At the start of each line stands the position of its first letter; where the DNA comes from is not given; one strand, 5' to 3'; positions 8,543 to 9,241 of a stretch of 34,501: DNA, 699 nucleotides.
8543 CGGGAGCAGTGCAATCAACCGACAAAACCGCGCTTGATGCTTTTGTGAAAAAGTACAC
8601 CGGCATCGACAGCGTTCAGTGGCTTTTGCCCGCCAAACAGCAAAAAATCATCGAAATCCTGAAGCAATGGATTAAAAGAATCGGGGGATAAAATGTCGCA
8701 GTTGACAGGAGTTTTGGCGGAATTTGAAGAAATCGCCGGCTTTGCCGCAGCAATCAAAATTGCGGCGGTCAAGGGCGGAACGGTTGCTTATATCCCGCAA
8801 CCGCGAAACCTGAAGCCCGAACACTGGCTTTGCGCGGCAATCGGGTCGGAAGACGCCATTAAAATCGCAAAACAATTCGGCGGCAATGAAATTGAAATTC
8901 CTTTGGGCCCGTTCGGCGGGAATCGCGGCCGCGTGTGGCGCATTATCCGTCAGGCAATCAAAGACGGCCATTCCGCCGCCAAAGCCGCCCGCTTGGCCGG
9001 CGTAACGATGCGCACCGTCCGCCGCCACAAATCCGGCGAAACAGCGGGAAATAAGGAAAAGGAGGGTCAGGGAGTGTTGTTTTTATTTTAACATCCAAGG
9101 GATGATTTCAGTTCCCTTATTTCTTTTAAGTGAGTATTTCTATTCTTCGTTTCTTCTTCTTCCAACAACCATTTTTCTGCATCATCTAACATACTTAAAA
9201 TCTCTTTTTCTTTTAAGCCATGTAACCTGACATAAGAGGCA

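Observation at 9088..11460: AT-rich antisense cargo gene encoding a SIR2 / P-loop NTPase / helical-repeat protein wedged between mor and the late genes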

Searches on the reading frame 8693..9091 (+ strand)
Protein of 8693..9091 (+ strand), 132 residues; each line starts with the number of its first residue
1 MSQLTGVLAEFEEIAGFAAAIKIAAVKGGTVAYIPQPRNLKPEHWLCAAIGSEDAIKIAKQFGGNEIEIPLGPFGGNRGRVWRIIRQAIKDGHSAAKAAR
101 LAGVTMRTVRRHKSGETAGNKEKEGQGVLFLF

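Call 11: find_related_loci(query=window:8693-9087:+, collection=genome_contigs, flank=8000)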
Query window:8693-9087:+ (131 aa) in genome_contigs; peptide patterns used: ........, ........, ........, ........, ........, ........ (x = any residue, [..] = any of these).
201 stretches matched a pattern; 8 encode a relative of the query (tblastn E <= 1e-3); 7 distinct loci.
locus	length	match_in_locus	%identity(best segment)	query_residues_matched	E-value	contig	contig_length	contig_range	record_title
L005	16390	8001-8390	93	1-130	7e-81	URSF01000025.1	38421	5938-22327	uncultured Rhodospirillaceae bacterium isolate UMGS1296 genome assembly, contig: NODE_549_length_38421_cov_9.458296, who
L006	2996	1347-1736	95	1-130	2e-73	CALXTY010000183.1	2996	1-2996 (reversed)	MAG: uncultured Alphaproteobacteria bacterium isolate BRZ_DM__bin96 genome assembly, contig: BRZ_DM__NODE_46610_length_2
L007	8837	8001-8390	89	1-130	2e-70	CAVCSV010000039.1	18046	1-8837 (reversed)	Limosilactobacillus gorillae isolate H07622-L1_cleanbin_000006 genome assembly, contig: Spades_H07622-L1_contig_1702, wh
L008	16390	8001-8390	90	1-130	4e-70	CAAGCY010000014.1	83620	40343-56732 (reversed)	MAG TPA_asm: Alphaproteobacteria bacterium, isolate HGM16787, WGS project CAAGCY010000000 data, contig: SRS476139_58_k11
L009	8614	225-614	88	1-130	7e-70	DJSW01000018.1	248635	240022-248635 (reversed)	MAG TPA_asm: Alphaproteobacteria bacterium UBA6324 UBA6324_contig_76, whole genome shotgun sequence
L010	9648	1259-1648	89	1-130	7e-70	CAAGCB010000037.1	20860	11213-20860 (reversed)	MAG TPA_asm: Alphaproteobacteria bacterium, isolate HGM16793, WGS project CAAGCB010000000 data, contig: SRS476094_28_k11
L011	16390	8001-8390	95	1-130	3e-81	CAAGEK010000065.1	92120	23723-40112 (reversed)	MAG TPA_asm: Alphaproteobacteria bacterium, isolate HGM16795, WGS project CAAGEK010000000 data, contig: SRS476163_71_k11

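Call 12: find_related_loci(query=window:8693-9087:+, collection=viral_contigs, flank=8000)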
Query window:8693-9087:+ (131 aa) in viral_contigs; peptide patterns used: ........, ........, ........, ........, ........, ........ (x = any residue, [..] = any of these).
8 stretches matched a pattern, but none encodes a relative of the query by tblastn (E <= 1e-3).

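Call 16: search_protein_families(library=pfam, proteins=[L005:8396-9166:-, L005:9202-10143:-, L008:8461-10374:+, L009:614-1675:-, L011:8453-9217:+, L011:9214-9447:+, L011:9395-11209:+, L007:8390-8812:-], max_evalue=0.01)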
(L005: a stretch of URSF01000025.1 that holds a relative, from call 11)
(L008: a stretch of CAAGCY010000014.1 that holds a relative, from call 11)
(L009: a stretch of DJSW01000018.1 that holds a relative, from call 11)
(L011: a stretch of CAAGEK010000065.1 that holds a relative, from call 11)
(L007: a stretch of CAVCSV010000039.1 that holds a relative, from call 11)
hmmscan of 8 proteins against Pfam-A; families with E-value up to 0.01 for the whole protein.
L005:8396-9166:- (256 aa): 2 families
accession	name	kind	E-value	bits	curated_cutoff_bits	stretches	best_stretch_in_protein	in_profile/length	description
PF07505.17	DUF5131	-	3.5e-104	348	28.9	1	7-244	2-243/243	Protein of unknown function (DUF5131)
PF17338.8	GP88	-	6.9e-07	29.8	24.4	1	22-204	38-219/230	Gene product 88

L005:9202-10143:- (313 aa): 0 families

L008:8461-10374:+ (637 aa): 2 families
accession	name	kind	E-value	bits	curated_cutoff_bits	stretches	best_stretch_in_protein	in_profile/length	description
PF13589.12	HATPase_c_3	-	3.9e-08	33.9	25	1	21-143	7-114/137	Histidine kinase-, DNA gyrase B-, and HSP90-like ATPase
PF17761.7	DUF1016_N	-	0.0034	17.9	32.8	0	52-117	39-105/137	DUF1016 N-terminal domain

L009:614-1675:- (353 aa): 1 family
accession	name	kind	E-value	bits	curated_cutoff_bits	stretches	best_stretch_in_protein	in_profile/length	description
PF16289.11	PIN_12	-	2.4e-19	70.8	32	1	11-163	1-172/172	PIN domain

L011:8453-9217:+ (254 aa): 4 families
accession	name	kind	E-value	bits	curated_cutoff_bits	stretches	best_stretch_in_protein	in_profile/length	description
PF13391.12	HNH_2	-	2.3e-06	27.8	21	1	21-89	1-60/66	HNH endonuclease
PF20277.3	CTD11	-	3.8e-05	24.7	27.7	1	193-252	81-138/138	C-terminal domain 11 of the ABC-three component (ABC-3C) systems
PF01844.29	HNH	-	5.8e-05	23.6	21.4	1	69-86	26-43/47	HNH endonuclease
PF20275.3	CTD10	-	0.005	17.8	28.1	1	146-253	21-134/134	C-terminal domain 10 of the ABC-three component (ABC-3C) systems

L011:9214-9447:+ (77 aa): 3 families
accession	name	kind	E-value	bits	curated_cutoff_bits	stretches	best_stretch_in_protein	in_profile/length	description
PF20293.4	MC6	-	2.8e-20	72.5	27.2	1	3-68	1-70/76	ABC-three component (ABC-3C) system Middle Component 6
PF20292.4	MC7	-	9.8e-06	26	27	1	3-66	1-63/69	ABC-three component (ABC-3C) system Middle Component 7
PF20295.4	MC8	-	0.00025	21.6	25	1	41-66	14-39/48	ABC-three component (ABC-3C) system Middle Component 8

L011:9395-11209:+ (604 aa): 1 family
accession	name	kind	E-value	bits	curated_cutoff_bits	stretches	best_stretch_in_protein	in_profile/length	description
PF10088.15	DUF2326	-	8e-30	103.8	28.7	1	453-579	5-130/141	Uncharacterised protein conserved in bacteria (DUF2326)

L007:8390-8812:- (140 aa): 0 families

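Call 17: search_protein_families(library=padloc, proteins=[L005:8396-9166:-, L005:9202-10143:-, L008:8461-10374:+, L009:614-1675:-, L011:8453-9217:+, L011:9214-9447:+, L011:9395-11209:+, L007:8390-8812:-], max_evalue=0.01)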
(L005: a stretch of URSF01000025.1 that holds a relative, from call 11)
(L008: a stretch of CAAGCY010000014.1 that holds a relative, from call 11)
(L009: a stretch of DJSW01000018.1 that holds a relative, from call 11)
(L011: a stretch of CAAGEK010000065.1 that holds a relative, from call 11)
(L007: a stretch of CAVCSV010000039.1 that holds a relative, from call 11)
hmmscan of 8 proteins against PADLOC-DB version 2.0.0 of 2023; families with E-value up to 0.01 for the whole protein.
L005:8396-9166:- (256 aa): 2 families
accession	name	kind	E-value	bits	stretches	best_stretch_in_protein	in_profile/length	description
PDLC04569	PDC-M30B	-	8.2e-114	377.1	1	6-249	3-238/241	-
PDLC04639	PDC-M41B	-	4.8e-110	364.6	1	7-248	4-237/241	-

L005:9202-10143:- (313 aa): 1 family
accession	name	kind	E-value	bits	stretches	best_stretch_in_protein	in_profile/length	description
PDLC04636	PDC-M41A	-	1.9e-11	42.2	1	50-295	7-271/281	-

L008:8461-10374:+ (637 aa): 0 families

L009:614-1675:- (353 aa): 0 families

L011:8453-9217:+ (254 aa): 17 families
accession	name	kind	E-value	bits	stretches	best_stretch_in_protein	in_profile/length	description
PDLC04772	PDC-M68A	-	9.3e-60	200.7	1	1-253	1-251/253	-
PDLC04773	PDC-M68A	-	3.2e-33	113.5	1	69-254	5-195/200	-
PDLC01997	SAVED1--SAVED_HNH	-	5e-23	80.2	1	5-119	6-116/368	-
PDLC00749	Effector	-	7.7e-22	75.8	1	5-122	16-132/395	Endonuclease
PDLC00746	Effector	-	1.3e-21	75.1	1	3-113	15-122/389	Endonuclease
PDLC00740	Effector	-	3.2e-21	73.6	1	7-111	18-121/391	Endonuclease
PDLC00747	Effector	-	3.9e-20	70.3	1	4-124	11-133/373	Endonuclease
PDLC00739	Effector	-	6.8e-20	69.7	1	5-117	8-118/378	Endonuclease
PDLC01999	SAVED1--SAVED_HNH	-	1.8e-15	54.8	1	6-106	17-113/387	-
PDLC00743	Effector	-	2.2e-13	48.1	1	6-113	4-110/384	Endonuclease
PDLC00742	Effector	-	5.7e-10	36.5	1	6-115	122-229/527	Endonuclease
PDLC01998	SAVED1--SAVED_HNH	-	1.7e-09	34.9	1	6-115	115-222/506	-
PDLC00406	SduA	-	2.8e-08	32.1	1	5-118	18-124/326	DUF4263 domain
PDLC00751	Effector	-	5.3e-08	30.3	1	4-115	130-239/530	Endonuclease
PDLC02000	Effector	-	7.4e-07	26.3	1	4-115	145-254/524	SAVED1--SAVED_HNH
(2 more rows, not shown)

L011:9214-9447:+ (77 aa): 0 families

L011:9395-11209:+ (604 aa): 3 families
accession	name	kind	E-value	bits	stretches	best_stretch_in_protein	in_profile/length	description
PDLC04774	PDC-M68B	-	1.2e-148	494.3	1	15-591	1-581/581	-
PDLC03859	LmuB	-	8.1e-08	29.9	1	20-450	11-414/611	-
PDLC02980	AriA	-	0.0012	16.9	1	53-178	8-145/304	-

L007:8390-8812:- (140 aa): 0 families

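Call 32: search_protein_families(library=pfam, proteins=[window:8693-9091:+], max_evalue=0.01)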
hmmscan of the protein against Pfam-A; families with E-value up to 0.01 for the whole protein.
window:8693-9091:+ (132 aa): 4 families
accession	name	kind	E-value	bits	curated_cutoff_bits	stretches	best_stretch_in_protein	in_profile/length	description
PF08765.17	Mor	-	7.1e-06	26.4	24.9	0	45-111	26-90/107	Mor transcription activator family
PF13518.12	HTH_28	-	0.00029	21.3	25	1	83-115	4-35/52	Helix-turn-helix domain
PF13551.12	HTH_29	-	0.0013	19.2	28.1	1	88-113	7-33/64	Winged helix-turn helix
PF13384.12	HTH_23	-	0.0033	17.6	24.6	1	81-112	7-37/50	Homeodomain-like domain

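Call 44: find_related_loci(query=window:8693-9087:+, collection=metagenome_contigs, flank=7000)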
Query window:8693-9087:+ (131 aa) in metagenome_contigs; peptide patterns used: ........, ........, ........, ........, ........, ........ (x = any residue, [..] = any of these).
277 stretches matched a pattern; 12 encode a relative of the query (tblastn E <= 1e-3); 12 distinct loci.
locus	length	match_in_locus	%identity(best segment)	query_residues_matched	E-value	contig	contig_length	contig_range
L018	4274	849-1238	98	1-130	8e-84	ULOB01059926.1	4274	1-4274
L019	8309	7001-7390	97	1-130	6e-83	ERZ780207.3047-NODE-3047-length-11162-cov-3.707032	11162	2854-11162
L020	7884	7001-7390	95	1-130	2e-82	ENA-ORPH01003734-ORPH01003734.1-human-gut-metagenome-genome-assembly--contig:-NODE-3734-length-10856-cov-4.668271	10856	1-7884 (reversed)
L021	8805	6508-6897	93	1-130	5e-81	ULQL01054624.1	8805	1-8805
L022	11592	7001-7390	89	1-130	2e-70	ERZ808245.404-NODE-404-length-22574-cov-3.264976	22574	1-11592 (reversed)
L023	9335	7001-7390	90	1-130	1e-70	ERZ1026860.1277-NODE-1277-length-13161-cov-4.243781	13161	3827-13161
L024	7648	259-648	88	1-130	5e-70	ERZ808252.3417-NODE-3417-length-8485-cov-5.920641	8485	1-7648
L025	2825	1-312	96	28-131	2e-66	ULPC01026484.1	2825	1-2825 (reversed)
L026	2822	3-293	96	34-130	1e-61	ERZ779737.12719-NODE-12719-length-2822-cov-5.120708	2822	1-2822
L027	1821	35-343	89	28-130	3e-62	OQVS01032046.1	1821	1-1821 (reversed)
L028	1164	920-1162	91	1-81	1e-43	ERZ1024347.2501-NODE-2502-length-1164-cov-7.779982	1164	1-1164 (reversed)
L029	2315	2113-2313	99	1-67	8e-41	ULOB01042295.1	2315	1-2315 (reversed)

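Call 53: search_protein_families(library=pfam, proteins=[L018:1306-2352:+, L018:2358-4232:+, L026:361-1863:+, L026:1867-2718:+, L020:7390-7659:-], max_evalue=0.001)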
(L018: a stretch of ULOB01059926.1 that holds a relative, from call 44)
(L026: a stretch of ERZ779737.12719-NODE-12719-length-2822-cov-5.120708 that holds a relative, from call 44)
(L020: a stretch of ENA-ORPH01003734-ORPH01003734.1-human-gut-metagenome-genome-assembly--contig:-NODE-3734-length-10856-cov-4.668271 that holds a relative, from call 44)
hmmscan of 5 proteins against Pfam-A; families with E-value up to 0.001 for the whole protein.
L018:1306-2352:+ (348 aa): 1 family
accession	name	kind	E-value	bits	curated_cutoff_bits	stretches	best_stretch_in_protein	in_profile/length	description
PF00145.23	DNA_methylase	-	8.6e-55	186.9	22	1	4-339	2-324/324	C-5 cytosine-specific DNA methylase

L018:2358-4232:+ (624 aa): 1 family
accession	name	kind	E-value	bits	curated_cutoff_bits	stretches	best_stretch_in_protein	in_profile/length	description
PF13589.12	HATPase_c_3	-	3.3e-17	63.2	25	1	28-153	6-131/137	Histidine kinase-, DNA gyrase B-, and HSP90-like ATPase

L026:361-1863:+ (500 aa): 0 families

L026:1867-2718:+ (283 aa): 2 families
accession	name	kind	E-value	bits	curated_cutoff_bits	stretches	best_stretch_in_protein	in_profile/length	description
PF02086.21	MethyltransfD12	-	1.1e-26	94.5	22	1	11-248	1-241/253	D12 class N6 adenine-specific DNA methyltransferase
PF01795.25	Methyltransf_5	-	0.00027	20.9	27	1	22-127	9-112/309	MraW methylase family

L020:7390-7659:- (89 aa): 0 families

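Call 54: search_protein_families(library=padloc, proteins=[L018:1306-2352:+, L018:2358-4232:+, L026:361-1863:+, L026:1867-2718:+, L020:7390-7659:-], max_evalue=0.001)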
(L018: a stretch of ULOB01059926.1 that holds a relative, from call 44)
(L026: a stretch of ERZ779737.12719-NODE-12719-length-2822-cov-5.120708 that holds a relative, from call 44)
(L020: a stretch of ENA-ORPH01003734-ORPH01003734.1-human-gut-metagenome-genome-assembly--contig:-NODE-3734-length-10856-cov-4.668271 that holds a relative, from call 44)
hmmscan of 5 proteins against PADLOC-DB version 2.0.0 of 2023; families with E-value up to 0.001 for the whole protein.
L018:1306-2352:+ (348 aa): 60 families (the best 25 are shown)
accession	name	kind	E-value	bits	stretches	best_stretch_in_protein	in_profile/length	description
PDLC02651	DrmMII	-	3.9e-98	326.8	1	1-342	1-358/371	DrmMII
PDLC03378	MTase_II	-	7.5e-88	293.1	1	1-343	1-332/344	Type II methyltransferase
PDLC00033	DruM2|DruM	-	2e-69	232.7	1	3-342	22-365/368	DNA cytosine methylase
PDLC03234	MTase_II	-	2.2e-67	225.9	1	2-343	4-368/375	Type II methyltransferase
PDLC03237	MTase_II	-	1.9e-52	176.4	2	3-189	794-989/1036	Type II methyltransferase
PDLC03272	MTase_II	-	2e-51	173.4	1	2-343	74-392/407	Type II methyltransferase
PDLC03326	MTase_II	-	1.3e-50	170.8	1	2-342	4-377/412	Type II methyltransferase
PDLC03270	MTase_II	-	1.2e-39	134.3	2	5-193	3-190/309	Type II methyltransferase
PDLC00026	DruM2|DruM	-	6.6e-37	125.8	1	2-344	4-321/336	DNA cytosine methylase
PDLC02650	DrmMII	-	4.3e-36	122.7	2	130-339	204-416/435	DrmMII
PDLC03279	MTase_II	-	2.9e-35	119.6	2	1-197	1-200/587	Type II methyltransferase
PDLC03225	MTase_II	-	3.7e-35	119.7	3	246-337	512-594/615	Type II methyltransferase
PDLC02649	DrmMII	-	4.1e-34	116.3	3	67-203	113-256/422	DrmMII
PDLC02648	DrmMII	-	1.1e-33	114.8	2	2-186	21-243/468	DrmMII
PDLC00030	DruM2|DruM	-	9.2e-33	111.9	2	3-166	6-182/380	DNA cytosine methylase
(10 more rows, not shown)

L018:2358-4232:+ (624 aa): 3 families
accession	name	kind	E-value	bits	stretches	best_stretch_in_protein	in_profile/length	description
PDLC03419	REase_II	-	5.3e-26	89.1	1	1-355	1-356/695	Type II restriction enzyme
PDLC03485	REase_II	-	6.3e-26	88.9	1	4-381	5-361/611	Type II restriction enzyme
PDLC03825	spbK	-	1.9e-19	68.2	1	358-562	52-249/308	-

L026:361-1863:+ (500 aa): 24 families
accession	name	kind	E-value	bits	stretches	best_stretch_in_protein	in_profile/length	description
PDLC04009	PD-Lambda-5_A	-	2.8e-25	87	2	8-95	4-92/488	-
PDLC03998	PD-Lambda-5_A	-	6.9e-24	82.5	2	7-96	4-93/466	-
PDLC04007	PD-Lambda-5_A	-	1.1e-21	75.5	2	7-96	3-90/454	-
PDLC04013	PD-Lambda-5_A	-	1.8e-20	71.7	2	7-94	5-91/440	-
PDLC04014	PD-Lambda-5_A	-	1.3e-18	65.1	2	8-95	2-86/456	-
PDLC04017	PD-Lambda-5_A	-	2e-17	61.2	1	8-96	12-98/473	-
PDLC04008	PD-Lambda-5_A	-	2.6e-16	57.5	2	6-95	3-93/449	-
PDLC03995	PD-Lambda-5_A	-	5.7e-15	53.3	2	11-94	16-102/503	-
PDLC04005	PD-Lambda-5_A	-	6e-15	53.1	2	1-95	10-103/502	-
PDLC04000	PD-Lambda-5_A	-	3e-14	51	1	3-95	3-94/428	-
PDLC03994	PD-Lambda-5_A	-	4.6e-13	46.8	1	4-95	2-90/508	-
PDLC04016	PD-Lambda-5_A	-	1.7e-11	41.8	1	7-95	5-95/494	-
PDLC04004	PD-Lambda-5_A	-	3.1e-11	40.6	1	5-96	5-96/592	-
PDLC04015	PD-Lambda-5_A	-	1.3e-10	38.9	1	9-96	6-92/463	-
PDLC03999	PD-Lambda-5_A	-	3.9e-10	37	1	7-96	6-93/493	-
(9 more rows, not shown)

L026:1867-2718:+ (283 aa): 11 families
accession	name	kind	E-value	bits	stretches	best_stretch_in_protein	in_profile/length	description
PDLC04018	PD-Lambda-5_B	-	7e-117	387.9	1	4-280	3-277/291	-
PDLC03358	MTase_II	-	1.8e-98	327.6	1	6-279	5-278/301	Type II methyltransferase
PDLC04019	PD-Lambda-5_B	-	2.8e-69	230.4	1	5-166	3-163/167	-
PDLC03247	MTase_II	-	1.9e-38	130.3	1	7-272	4-263/282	Type II methyltransferase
PDLC03717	oMTase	-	1.9e-24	84.6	1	7-266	4-253/285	orphan methyltransferase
PDLC03294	MTase_II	-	1.1e-23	82.2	1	8-265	7-258/272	Type II methyltransferase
PDLC03729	oMTase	-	3.3e-14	51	1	4-249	3-240/275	orphan methyltransferase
PDLC03253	MTase_II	-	9.2e-12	43.2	1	28-267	21-244/253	Type II methyltransferase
PDLC03264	MTase_II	-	1.2e-11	42.4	1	6-247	12-246/306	Type II methyltransferase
PDLC03244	MTase_II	-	9.3e-10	36.1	1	7-224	29-237/295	Type II methyltransferase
PDLC03261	MTase_II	-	5.9e-09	32.8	1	9-257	28-267/643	Type II methyltransferase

L020:7390-7659:- (89 aa): 0 families
